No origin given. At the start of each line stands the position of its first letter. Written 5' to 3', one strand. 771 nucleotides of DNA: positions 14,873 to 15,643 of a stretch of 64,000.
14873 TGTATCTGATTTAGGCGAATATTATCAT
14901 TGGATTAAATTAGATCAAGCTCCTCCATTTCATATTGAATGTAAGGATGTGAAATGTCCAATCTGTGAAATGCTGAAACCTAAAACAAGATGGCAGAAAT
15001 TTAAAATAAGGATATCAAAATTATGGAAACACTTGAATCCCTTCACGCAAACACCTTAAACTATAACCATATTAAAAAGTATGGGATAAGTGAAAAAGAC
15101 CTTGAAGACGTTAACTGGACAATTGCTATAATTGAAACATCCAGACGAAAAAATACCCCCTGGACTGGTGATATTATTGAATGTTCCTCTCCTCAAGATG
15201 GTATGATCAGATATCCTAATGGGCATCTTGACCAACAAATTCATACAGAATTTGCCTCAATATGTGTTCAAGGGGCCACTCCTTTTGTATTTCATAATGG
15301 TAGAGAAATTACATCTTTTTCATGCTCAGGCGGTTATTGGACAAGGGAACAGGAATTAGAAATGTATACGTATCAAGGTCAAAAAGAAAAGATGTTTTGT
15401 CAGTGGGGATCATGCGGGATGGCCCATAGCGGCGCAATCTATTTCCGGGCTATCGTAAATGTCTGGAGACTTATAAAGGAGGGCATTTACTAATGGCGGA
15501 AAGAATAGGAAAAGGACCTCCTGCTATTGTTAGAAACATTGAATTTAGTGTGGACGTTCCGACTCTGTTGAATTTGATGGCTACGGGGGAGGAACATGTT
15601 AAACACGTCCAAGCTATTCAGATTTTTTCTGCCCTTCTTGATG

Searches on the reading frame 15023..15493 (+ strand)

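Call 43: search_protein_families(library=pfam, proteins=[window:15023-15493:+], max_evalue=0.001)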
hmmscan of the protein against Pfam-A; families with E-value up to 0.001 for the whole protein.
window:15023-15493:+ (156 aa): 1 family
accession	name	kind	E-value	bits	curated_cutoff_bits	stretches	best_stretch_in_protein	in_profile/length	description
PF13497.11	DUF4121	-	7.7e-22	78.2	27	1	5-149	8-146/264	Domain of unknown function (DUF4121)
